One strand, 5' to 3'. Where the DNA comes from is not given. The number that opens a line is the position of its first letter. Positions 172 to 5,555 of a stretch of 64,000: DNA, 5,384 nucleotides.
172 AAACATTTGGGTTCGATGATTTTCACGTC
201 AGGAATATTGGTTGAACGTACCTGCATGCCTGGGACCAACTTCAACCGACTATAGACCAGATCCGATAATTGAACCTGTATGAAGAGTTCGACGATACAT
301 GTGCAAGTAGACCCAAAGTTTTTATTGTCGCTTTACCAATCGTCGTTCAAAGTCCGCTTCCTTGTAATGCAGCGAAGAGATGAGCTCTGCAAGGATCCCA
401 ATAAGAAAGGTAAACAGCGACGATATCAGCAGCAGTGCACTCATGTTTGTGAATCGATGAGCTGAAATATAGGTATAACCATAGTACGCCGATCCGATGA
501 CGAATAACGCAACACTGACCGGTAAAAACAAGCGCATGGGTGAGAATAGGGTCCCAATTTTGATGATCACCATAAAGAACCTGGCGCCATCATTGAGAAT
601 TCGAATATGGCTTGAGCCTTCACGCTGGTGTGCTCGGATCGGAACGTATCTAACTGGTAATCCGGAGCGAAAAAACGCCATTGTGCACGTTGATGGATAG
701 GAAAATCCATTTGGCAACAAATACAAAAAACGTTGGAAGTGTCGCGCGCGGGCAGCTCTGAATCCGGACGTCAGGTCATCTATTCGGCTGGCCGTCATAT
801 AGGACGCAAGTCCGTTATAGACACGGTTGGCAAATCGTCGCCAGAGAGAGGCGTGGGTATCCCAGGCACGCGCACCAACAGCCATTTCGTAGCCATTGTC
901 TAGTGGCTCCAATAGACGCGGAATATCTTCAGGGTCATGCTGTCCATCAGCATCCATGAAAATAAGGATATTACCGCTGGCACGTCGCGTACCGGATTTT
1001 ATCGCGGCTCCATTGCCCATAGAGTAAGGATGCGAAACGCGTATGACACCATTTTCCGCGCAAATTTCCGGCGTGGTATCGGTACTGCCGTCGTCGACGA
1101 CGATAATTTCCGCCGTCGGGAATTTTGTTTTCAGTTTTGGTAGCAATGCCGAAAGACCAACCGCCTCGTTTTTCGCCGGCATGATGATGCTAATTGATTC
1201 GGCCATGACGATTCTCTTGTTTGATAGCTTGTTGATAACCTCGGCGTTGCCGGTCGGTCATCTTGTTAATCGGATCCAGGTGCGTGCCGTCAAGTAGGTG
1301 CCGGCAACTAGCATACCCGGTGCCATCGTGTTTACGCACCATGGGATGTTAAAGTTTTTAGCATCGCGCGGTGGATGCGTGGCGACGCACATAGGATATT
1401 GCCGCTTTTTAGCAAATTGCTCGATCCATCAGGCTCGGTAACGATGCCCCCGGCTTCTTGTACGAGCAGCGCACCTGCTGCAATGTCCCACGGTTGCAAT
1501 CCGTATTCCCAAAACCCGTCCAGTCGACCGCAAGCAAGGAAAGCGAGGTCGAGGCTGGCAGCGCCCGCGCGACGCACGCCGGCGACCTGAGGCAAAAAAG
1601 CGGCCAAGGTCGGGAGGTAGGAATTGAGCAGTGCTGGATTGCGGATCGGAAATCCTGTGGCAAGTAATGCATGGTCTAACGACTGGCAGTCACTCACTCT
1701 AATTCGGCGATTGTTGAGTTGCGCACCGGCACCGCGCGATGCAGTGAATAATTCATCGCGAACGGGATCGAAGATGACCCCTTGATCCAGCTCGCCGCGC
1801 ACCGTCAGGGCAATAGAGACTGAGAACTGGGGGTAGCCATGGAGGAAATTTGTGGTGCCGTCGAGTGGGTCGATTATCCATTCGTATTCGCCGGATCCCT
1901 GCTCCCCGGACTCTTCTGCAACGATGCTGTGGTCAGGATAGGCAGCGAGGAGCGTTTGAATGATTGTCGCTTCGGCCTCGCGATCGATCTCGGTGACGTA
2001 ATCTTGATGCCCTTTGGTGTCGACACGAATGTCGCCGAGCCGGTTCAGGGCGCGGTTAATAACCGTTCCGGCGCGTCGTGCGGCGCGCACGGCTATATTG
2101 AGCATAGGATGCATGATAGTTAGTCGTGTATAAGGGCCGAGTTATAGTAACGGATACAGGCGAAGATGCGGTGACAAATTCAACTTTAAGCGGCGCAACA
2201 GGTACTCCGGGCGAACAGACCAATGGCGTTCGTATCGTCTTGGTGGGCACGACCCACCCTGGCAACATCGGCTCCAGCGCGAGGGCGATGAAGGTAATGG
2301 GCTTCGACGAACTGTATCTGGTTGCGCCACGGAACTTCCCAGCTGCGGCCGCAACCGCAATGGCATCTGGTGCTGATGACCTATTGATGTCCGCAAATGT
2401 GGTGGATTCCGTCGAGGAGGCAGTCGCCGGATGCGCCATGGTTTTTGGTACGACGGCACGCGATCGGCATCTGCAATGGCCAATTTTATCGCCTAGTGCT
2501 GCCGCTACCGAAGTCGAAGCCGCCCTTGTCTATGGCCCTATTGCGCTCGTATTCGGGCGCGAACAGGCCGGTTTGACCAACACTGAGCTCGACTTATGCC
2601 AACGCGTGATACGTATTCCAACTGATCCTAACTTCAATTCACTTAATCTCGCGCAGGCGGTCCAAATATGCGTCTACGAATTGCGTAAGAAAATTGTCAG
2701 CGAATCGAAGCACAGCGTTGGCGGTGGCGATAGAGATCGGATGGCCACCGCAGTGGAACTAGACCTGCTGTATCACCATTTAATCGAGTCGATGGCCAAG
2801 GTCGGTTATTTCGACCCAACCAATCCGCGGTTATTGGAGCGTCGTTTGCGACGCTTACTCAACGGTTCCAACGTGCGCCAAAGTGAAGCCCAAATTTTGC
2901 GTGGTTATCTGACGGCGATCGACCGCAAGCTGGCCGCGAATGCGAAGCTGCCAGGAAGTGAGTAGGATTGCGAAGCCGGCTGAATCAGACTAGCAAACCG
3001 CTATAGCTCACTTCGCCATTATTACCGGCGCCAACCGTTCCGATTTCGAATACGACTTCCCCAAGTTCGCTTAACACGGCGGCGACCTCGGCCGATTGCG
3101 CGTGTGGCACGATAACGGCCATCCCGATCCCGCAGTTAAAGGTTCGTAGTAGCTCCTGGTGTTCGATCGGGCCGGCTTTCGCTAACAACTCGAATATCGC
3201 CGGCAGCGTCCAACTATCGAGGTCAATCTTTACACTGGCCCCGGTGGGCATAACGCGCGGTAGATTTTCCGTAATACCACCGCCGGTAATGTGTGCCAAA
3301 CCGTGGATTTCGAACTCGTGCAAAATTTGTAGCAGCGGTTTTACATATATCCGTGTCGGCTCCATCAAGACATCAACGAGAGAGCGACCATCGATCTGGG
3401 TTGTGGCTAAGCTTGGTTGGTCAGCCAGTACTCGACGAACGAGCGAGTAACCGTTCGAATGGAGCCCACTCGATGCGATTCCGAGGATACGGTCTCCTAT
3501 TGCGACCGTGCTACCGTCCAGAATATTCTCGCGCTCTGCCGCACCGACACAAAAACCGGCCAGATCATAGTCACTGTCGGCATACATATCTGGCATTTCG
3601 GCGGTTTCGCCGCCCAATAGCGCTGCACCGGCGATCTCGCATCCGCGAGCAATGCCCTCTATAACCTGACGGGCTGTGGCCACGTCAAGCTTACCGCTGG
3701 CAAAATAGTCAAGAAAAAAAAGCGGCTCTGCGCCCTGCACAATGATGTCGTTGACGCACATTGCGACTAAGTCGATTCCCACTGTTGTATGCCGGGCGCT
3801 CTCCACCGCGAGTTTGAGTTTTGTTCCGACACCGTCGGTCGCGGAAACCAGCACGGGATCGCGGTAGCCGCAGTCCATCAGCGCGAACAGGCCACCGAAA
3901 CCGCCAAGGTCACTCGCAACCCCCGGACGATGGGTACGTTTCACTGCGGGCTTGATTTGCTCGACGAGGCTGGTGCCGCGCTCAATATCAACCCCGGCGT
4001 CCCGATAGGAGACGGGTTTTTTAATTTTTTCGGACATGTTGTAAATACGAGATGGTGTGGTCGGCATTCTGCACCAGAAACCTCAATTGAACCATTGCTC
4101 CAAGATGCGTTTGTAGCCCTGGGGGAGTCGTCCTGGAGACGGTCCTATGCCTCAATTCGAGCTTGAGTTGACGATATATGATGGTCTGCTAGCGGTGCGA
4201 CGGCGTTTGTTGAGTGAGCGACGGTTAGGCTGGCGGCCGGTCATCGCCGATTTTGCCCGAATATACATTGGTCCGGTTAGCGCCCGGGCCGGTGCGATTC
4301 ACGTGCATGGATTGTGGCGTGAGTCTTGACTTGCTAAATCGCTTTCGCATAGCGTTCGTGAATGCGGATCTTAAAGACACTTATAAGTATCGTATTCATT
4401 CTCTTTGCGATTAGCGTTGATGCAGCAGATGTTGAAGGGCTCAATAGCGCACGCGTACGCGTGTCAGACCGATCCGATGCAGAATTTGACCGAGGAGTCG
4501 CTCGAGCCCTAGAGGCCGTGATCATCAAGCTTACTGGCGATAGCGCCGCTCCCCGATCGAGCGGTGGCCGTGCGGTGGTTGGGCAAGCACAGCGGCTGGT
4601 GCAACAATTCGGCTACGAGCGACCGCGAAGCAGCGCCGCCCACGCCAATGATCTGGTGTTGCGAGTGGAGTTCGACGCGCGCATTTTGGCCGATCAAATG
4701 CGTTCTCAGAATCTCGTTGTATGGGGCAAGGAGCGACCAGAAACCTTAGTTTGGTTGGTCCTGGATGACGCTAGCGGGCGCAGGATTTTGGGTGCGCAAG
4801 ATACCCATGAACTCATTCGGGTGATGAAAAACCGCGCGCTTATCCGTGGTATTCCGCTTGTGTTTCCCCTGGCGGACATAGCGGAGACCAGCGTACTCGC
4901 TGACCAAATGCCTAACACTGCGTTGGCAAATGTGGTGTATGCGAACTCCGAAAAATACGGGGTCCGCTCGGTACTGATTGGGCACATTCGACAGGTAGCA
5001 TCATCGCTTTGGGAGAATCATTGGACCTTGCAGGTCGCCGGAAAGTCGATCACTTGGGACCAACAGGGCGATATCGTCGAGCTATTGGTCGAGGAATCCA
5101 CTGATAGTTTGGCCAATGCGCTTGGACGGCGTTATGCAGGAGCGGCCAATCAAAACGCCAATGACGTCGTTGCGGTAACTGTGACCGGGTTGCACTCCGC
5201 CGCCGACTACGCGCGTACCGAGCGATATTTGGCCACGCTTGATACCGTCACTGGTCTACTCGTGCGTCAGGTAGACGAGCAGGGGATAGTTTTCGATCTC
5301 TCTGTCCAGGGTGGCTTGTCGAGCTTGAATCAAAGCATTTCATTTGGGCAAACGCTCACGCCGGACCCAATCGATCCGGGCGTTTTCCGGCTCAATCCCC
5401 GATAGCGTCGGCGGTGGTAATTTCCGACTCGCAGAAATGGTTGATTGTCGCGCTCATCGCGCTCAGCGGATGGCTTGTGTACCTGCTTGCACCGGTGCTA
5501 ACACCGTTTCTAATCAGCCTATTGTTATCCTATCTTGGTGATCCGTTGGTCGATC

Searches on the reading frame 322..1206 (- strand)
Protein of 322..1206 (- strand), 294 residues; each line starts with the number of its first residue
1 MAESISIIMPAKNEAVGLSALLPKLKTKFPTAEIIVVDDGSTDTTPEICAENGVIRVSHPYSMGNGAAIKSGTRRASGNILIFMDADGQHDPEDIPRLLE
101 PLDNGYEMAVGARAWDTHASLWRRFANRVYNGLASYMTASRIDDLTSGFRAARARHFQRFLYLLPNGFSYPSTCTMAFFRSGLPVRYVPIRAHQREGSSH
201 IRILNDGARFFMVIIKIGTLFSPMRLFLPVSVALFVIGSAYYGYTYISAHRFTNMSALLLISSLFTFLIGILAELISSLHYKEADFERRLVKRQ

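Call 24: search_protein_families(library=pfam, proteins=[window:322-1206:-], max_evalue=0.000001)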
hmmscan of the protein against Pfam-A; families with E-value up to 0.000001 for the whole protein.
window:322-1206:- (294 aa): 1 family
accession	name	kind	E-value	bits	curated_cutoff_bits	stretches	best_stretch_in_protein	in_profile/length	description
PF00535.33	Glycos_transf_2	-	5.6e-27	95.2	23.3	1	6-157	1-164/168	Glycosyl transferase family 2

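Call 82: find_encoding_contigs(protein=window:322-1206:-, flank=10000, max_places=1)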
Protein window:322-1206:- (294 aa): 2 contigs read that carry it; 1 place shown.
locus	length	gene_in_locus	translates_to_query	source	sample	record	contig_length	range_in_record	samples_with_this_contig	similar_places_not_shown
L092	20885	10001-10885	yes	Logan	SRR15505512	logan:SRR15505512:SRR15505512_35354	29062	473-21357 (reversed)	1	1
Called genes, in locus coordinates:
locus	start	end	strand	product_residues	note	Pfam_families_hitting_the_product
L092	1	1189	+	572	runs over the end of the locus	PF00587:tRNA-synt_2b, PF04073:tRNA_edit, PF03129:HGTP_anticodon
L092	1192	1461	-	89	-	PF00708:Acylphosphatase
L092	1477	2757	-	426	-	PF03631:Virul_fac_BrkB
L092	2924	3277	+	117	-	PF03960:ArsC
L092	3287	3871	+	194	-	PF03358:FMN_red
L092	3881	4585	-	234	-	PF05673:DUF815 (weak), PF00308:Bac_DnaA, PF25199:nSTAND_NTPase5 (faint), PF22688:Hda_lid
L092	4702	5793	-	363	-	PF01594:AI-2E_transport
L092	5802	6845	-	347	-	PF09839:DUF2066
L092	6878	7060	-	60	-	-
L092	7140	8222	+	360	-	PF00586:AIRS, PF02769:AIRS_C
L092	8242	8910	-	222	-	PF00588:SpoU_methylase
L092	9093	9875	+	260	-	PF00459:Inositol_P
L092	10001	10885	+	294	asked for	PF00535:Glycos_transf_2, PF10111:Glyco_tranf_2_2 (weak), PF13641:Glyco_tranf_2_3 (faint)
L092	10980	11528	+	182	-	PF00908:dTDP_sugar_isom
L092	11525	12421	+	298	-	PF04321:RmlD_sub_bind, PF01370:Epimerase, PF16363:GDP_Man_Dehyd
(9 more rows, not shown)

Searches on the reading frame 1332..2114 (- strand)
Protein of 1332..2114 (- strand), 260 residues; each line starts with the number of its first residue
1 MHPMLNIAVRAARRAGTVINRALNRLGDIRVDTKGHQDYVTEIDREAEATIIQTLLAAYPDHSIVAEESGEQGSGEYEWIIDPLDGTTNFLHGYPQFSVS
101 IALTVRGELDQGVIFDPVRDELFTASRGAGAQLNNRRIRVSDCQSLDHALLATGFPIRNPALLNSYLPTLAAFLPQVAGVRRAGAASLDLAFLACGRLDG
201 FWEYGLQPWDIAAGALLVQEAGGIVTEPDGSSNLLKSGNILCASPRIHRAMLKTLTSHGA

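Call 24: search_protein_families(library=pfam, proteins=[window:1332-2114:-], max_evalue=0.000001)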
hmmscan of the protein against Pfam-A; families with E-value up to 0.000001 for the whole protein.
window:1332-2114:- (260 aa): 1 family
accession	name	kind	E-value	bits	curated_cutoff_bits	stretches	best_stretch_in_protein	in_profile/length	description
PF00459.30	Inositol_P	-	1.7e-72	244.6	27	1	2-256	3-267/271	Inositol monophosphatase family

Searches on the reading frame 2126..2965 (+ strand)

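Call 24: search_protein_families(library=pfam, proteins=[window:2126-2965:+], max_evalue=0.000001)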
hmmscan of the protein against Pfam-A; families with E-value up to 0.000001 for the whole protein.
window:2126-2965:+ (279 aa): 1 family
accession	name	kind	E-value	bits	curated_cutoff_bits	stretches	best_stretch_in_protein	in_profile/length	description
PF00588.24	SpoU_methylase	-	9e-31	107.3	29.7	1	35-184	2-142/142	SpoU rRNA Methylase family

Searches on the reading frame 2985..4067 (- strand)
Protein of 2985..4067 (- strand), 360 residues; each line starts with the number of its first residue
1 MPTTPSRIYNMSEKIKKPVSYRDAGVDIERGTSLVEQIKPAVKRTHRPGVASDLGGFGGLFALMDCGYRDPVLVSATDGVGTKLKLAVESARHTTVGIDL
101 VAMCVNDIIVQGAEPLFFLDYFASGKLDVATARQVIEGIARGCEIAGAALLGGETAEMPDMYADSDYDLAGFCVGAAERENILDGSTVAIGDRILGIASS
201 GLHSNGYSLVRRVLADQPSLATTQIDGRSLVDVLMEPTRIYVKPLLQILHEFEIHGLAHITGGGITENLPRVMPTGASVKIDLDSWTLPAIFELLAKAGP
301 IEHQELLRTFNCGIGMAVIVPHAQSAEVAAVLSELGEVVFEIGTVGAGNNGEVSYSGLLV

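Call 24: search_protein_families(library=pfam, proteins=[window:2985-4067:-], max_evalue=0.000001)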
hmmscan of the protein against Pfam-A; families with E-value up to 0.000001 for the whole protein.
window:2985-4067:- (360 aa): 2 families
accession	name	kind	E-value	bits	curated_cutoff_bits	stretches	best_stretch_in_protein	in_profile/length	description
PF02769.27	AIRS_C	-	7.6e-36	124.1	23.1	1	190-354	2-154/156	AIR synthase related protein, C-terminal domain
PF00586.29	AIRS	-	5.2e-23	82.1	24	1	72-176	14-111/112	AIR synthase related protein, N-terminal domain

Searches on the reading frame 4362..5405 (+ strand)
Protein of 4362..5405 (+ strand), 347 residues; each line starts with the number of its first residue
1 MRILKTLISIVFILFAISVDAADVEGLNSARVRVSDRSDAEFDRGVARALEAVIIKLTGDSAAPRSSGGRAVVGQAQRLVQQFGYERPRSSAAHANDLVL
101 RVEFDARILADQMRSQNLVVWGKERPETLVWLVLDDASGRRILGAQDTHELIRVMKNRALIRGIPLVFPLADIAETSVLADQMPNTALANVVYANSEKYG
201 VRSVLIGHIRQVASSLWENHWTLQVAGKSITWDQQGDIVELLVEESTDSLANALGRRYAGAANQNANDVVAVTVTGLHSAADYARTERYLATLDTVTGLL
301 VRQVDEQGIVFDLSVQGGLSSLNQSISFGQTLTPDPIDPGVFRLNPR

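Call 24: search_protein_families(library=pfam, proteins=[window:4362-5405:+], max_evalue=0.000001)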
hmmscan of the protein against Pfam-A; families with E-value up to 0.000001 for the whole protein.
window:4362-5405:+ (347 aa): 1 family
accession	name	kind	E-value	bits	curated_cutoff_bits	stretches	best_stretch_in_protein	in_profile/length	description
PF09839.14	DUF2066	-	1e-49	169.5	23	1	21-258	1-232/232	Uncharacterized protein conserved in bacteria (DUF2066)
